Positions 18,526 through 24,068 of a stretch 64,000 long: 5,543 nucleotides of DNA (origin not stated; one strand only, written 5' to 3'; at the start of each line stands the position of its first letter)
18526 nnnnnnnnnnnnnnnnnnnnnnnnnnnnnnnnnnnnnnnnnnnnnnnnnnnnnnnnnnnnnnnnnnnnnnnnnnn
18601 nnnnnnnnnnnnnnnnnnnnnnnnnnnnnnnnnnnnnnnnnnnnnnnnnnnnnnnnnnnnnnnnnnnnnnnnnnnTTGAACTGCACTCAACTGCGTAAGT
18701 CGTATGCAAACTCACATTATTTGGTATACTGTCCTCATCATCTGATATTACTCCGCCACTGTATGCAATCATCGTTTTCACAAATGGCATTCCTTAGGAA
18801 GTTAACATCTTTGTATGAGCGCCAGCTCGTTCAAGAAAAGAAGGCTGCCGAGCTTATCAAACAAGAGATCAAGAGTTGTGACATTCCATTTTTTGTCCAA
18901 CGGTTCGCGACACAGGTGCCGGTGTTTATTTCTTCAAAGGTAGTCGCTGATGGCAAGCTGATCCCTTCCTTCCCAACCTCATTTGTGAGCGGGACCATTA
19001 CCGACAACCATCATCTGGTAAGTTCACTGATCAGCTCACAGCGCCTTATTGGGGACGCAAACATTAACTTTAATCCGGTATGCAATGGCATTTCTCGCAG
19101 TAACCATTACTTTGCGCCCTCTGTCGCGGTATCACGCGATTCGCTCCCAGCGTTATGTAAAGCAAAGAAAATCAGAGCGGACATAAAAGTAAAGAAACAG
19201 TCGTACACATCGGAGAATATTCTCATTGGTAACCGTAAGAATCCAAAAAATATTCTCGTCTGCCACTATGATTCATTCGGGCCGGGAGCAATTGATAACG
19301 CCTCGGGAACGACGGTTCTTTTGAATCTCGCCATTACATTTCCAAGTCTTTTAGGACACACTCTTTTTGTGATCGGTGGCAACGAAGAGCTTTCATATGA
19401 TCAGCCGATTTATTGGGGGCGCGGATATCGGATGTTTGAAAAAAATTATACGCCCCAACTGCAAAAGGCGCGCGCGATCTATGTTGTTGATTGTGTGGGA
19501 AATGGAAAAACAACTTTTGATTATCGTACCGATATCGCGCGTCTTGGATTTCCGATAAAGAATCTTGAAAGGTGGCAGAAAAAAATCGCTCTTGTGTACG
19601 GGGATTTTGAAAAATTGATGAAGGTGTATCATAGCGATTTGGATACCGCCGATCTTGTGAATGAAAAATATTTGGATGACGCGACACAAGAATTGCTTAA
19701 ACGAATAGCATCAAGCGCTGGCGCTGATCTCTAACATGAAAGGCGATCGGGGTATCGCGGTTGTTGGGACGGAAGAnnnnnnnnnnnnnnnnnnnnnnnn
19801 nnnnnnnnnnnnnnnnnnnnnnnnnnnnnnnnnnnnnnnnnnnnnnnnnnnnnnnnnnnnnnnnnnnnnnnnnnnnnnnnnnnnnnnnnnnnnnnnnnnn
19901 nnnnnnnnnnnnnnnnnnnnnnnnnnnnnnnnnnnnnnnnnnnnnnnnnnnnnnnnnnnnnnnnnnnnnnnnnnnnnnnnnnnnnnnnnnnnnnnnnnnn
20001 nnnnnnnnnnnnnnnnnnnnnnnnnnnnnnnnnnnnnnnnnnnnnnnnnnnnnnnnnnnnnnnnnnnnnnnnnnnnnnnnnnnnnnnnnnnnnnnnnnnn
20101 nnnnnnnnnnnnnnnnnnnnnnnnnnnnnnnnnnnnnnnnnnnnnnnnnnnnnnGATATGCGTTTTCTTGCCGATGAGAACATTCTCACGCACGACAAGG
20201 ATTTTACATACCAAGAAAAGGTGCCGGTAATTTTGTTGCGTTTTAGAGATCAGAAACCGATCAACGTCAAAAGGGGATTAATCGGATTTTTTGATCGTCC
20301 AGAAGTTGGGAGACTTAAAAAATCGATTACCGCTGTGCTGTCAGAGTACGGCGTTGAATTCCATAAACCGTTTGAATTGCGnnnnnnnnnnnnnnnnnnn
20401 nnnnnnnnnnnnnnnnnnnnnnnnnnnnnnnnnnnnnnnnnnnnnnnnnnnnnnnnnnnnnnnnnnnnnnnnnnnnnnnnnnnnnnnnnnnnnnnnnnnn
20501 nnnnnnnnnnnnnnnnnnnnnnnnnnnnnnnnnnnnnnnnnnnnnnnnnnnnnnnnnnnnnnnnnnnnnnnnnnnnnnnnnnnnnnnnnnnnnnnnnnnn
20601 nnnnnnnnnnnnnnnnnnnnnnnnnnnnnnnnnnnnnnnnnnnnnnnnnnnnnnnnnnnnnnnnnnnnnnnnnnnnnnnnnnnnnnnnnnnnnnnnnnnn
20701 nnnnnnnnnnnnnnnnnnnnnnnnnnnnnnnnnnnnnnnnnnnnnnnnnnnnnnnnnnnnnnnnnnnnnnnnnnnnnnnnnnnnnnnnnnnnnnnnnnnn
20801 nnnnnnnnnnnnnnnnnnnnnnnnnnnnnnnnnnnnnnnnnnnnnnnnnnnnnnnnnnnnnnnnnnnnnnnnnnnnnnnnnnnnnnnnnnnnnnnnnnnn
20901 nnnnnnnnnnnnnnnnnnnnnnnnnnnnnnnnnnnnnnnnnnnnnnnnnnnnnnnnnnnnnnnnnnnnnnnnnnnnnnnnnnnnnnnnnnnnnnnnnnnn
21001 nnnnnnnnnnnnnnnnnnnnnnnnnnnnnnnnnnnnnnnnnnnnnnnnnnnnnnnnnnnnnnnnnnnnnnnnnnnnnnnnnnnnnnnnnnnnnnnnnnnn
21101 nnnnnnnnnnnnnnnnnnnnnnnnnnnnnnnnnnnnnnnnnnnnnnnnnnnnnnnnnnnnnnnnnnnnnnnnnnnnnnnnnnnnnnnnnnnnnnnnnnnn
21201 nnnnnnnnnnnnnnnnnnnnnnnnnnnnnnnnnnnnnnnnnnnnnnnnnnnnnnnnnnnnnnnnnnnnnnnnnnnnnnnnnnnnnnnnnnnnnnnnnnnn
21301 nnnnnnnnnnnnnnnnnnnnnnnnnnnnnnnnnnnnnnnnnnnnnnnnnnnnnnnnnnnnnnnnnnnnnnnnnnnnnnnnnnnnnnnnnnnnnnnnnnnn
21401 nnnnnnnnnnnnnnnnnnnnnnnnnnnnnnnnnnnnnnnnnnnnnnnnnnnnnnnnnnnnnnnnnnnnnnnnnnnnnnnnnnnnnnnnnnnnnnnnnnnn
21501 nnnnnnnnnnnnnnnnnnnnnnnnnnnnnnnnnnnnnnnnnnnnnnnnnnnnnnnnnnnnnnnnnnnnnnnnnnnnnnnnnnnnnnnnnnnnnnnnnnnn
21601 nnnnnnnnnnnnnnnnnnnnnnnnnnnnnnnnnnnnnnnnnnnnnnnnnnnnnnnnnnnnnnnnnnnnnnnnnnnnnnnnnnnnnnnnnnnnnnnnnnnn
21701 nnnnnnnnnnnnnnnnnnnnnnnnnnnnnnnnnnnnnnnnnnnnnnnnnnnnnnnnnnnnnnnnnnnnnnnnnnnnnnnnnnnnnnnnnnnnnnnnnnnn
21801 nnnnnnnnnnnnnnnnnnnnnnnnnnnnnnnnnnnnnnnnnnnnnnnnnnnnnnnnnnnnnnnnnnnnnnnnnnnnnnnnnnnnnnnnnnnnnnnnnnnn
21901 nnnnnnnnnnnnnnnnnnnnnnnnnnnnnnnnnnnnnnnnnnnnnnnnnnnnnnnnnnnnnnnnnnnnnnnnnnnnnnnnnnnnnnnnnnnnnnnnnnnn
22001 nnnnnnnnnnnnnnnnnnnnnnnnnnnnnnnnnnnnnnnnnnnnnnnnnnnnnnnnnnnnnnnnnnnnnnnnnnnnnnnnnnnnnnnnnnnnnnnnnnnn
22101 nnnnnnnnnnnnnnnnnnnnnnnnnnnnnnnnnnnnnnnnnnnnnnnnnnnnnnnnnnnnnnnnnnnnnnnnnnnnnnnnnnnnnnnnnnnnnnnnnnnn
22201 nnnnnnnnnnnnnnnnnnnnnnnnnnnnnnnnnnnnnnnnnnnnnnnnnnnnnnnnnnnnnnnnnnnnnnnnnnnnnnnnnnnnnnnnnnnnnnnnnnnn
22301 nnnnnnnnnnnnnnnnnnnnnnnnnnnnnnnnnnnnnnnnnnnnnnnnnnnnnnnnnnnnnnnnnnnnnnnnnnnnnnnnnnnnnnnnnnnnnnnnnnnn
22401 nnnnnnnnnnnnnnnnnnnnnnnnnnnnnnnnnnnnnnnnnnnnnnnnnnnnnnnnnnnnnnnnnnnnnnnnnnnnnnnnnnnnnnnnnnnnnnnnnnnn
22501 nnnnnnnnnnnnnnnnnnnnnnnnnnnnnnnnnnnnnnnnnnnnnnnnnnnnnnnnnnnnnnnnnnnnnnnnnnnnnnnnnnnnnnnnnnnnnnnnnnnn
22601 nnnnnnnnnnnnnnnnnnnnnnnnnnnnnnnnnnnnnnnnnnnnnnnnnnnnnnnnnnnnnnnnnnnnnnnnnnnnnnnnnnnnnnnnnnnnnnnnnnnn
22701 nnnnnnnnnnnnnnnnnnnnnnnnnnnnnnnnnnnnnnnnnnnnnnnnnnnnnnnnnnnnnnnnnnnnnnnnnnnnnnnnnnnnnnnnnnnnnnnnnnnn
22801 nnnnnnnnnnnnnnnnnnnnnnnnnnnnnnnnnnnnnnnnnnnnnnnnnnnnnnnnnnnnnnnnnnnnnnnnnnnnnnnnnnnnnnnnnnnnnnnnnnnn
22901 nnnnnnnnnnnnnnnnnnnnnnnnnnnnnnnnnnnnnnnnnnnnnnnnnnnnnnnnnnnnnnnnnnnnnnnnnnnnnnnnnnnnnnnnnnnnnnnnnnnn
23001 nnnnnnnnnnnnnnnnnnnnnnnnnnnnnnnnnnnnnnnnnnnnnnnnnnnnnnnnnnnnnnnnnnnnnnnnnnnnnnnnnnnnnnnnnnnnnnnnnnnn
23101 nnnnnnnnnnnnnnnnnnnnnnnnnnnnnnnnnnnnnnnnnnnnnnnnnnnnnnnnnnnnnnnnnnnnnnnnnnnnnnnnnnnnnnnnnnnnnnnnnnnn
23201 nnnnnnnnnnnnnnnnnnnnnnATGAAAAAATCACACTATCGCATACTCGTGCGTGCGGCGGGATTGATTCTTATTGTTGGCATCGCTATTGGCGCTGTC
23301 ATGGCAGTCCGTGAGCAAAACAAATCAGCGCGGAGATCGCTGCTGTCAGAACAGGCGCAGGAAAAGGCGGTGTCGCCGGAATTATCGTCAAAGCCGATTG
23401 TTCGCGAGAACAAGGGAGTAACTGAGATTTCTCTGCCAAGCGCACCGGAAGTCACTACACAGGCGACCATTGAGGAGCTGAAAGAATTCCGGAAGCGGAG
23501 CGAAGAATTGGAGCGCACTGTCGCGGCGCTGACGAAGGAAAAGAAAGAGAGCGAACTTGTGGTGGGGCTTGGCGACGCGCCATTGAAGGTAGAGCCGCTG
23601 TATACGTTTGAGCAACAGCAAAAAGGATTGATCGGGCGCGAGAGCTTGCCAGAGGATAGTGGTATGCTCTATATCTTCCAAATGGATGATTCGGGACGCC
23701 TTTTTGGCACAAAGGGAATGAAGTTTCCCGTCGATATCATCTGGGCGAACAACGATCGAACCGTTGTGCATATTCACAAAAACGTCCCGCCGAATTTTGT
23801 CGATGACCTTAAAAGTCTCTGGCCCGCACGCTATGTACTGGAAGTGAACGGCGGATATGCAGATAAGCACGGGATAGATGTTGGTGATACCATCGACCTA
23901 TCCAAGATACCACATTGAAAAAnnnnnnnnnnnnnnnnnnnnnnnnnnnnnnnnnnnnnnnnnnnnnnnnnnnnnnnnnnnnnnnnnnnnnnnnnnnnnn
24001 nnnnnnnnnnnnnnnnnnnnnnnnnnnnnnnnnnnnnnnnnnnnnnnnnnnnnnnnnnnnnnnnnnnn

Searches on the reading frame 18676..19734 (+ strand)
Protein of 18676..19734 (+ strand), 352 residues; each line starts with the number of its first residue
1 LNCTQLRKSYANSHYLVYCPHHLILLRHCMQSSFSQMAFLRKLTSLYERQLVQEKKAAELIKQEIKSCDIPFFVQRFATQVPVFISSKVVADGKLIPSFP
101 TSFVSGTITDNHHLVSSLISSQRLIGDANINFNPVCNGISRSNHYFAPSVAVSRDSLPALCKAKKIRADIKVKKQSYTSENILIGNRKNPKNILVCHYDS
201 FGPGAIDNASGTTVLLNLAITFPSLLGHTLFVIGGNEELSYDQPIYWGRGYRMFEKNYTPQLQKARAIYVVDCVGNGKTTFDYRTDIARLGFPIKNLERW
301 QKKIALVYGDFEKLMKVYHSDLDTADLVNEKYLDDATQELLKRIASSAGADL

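Call 64: search_protein_families(library=pfam, proteins=[window:18676-19734:+], max_evalue=0.0001)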
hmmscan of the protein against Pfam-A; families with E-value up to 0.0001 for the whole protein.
window:18676-19734:+ (352 aa): 1 family
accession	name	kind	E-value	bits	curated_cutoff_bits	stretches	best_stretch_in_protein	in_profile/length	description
PF04389.22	Peptidase_M28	-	1.8e-09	38.1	21.3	1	191-284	14-105/193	Peptidase family M28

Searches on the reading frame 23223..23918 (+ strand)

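Call 64: search_protein_families(library=pfam, proteins=[window:23223-23918:+], max_evalue=0.0001)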
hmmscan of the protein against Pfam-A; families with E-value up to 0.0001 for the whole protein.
window:23223-23918:+ (231 aa): 1 family
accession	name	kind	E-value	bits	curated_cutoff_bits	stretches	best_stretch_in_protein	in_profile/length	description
PF02643.20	DUF192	-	8.8e-26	90.3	27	1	122-225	2-95/96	Uncharacterized ACR, COG1430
